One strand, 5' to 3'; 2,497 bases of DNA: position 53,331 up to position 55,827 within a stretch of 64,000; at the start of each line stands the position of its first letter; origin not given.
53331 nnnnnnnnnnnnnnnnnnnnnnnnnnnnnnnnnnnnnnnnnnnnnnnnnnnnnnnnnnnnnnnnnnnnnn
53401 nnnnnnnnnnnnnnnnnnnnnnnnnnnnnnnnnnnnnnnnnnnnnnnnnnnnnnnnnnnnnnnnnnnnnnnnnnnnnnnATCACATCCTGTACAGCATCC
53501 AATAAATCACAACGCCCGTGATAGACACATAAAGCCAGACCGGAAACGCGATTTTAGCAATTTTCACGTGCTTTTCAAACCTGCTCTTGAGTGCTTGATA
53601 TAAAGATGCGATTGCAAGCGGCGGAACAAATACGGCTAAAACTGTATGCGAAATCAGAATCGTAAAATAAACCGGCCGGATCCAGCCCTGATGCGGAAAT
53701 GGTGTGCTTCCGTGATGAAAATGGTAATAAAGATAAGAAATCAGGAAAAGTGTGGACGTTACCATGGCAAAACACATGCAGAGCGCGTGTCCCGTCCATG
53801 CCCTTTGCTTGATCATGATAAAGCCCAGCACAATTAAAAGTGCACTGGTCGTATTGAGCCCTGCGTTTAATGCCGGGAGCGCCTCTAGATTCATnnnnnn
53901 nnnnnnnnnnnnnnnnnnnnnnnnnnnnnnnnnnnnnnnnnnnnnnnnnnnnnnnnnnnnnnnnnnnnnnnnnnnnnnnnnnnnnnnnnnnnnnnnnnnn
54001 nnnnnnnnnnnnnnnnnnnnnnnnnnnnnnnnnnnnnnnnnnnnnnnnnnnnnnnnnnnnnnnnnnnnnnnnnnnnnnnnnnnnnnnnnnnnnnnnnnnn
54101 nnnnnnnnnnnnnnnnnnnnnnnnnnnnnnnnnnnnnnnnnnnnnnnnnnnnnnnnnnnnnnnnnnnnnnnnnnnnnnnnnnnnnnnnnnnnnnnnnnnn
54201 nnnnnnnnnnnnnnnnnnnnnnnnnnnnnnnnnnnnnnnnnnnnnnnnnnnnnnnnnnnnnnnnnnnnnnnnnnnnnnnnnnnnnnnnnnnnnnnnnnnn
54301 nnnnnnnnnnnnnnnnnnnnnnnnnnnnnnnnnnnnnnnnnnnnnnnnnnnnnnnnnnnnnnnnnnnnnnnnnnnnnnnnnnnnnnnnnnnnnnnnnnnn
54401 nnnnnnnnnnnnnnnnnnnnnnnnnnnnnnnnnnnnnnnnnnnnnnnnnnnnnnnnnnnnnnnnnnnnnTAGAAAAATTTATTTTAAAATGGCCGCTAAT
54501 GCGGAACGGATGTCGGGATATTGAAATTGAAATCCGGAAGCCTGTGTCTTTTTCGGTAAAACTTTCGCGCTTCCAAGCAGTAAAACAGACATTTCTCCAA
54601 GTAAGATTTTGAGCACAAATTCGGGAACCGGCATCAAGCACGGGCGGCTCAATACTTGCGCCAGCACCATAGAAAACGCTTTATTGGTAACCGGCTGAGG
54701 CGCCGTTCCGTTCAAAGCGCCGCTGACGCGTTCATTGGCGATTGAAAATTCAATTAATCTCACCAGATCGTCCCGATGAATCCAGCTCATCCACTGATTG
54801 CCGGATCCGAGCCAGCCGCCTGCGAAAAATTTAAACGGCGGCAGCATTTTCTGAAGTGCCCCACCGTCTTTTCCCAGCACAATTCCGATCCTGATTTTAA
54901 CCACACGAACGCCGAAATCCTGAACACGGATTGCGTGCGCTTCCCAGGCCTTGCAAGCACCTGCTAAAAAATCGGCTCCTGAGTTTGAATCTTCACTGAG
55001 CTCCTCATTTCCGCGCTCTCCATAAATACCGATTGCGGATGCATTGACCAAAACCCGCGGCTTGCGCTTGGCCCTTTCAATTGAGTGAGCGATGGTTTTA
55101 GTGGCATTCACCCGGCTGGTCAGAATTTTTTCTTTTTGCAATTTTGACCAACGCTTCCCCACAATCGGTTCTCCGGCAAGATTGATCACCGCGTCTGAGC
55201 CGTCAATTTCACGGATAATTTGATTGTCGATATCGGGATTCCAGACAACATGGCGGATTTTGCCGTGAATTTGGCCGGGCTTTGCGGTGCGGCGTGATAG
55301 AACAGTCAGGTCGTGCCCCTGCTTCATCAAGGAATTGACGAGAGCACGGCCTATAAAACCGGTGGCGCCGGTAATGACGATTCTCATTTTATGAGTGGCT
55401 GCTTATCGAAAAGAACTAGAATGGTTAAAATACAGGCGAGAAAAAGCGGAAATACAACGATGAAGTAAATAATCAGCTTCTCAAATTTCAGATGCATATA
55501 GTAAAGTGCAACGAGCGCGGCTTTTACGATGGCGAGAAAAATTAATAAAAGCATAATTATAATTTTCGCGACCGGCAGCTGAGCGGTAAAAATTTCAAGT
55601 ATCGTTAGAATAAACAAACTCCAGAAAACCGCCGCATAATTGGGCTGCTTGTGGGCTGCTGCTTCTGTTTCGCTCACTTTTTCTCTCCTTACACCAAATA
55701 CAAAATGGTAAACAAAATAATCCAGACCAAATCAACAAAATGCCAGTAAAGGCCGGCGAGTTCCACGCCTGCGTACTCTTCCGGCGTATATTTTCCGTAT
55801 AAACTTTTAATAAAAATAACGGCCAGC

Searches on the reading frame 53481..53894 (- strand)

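Call 59: search_protein_families(library=pfam, proteins=[window:53481-53894:-], max_evalue=0.001)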
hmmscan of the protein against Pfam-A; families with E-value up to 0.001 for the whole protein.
window:53481-53894:- (137 aa): 1 family
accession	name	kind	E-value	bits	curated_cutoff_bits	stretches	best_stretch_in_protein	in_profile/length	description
PF04238.17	DUF420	-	1.4e-40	139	30.5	1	6-134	1-130/130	Protein of unknown function (DUF420)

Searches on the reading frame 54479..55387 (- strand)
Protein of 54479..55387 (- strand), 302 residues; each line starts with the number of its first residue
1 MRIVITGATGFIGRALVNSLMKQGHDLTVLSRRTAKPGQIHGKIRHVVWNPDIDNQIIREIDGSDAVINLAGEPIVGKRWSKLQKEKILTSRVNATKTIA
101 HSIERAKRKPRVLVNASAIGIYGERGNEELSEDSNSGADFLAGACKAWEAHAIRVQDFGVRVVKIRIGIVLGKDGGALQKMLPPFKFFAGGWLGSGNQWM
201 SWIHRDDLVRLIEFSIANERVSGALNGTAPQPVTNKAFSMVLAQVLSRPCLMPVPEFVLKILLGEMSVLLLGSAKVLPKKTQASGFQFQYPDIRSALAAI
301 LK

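Call 59: search_protein_families(library=pfam, proteins=[window:54479-55387:-], max_evalue=0.001)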
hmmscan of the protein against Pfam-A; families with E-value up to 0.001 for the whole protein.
window:54479-55387:- (302 aa): 9 families
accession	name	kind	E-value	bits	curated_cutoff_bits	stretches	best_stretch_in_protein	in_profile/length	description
PF01370.27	Epimerase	-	1.9e-23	83.6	20.9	1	3-218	1-227/240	NAD dependent epimerase/dehydratase family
PF08338.16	DUF1731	-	1.7e-21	76.1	27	1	254-300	1-47/47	Domain of unknown function (DUF1731)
PF13460.12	NAD_binding_10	-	4e-10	40.3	27.2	1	7-127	1-107/184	NAD(P)H-binding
PF16363.11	GDP_Man_Dehyd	-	3.4e-09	37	27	1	5-135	2-146/332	GDP-mannose 4,6 dehydratase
PF04321.23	RmlD_sub_bind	-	8.6e-07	28.7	27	1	1-180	1-161/287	RmlD substrate binding domain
PF01073.25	3Beta_HSD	-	1.8e-06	27.7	22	1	4-124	1-122/280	3-beta hydroxysteroid dehydrogenase/isomerase family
PF07993.18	NAD_binding_4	-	8.6e-05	22.2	20.1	1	5-56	1-54/258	Male sterility protein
PF00106.31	adh_short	-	0.00029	20.8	26.6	1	3-46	3-46/195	short chain dehydrogenase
PF08659.16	KR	-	0.00087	19.7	22.6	0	4-37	4-38/180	KR domain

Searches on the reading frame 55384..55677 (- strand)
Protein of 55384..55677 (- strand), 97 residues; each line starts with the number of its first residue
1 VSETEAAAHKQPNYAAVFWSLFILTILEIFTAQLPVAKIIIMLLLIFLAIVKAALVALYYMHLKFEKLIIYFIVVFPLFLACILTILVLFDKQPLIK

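Call 59: search_protein_families(library=pfam, proteins=[window:55384-55677:-], max_evalue=0.001)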
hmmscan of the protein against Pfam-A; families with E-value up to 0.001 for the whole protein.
window:55384-55677:- (97 aa): 1 family
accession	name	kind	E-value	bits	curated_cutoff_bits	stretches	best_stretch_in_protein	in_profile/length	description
PF03626.19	COX4_pro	-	7.2e-12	46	28.9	1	16-84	2-71/72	Prokaryotic Cytochrome C oxidase subunit IV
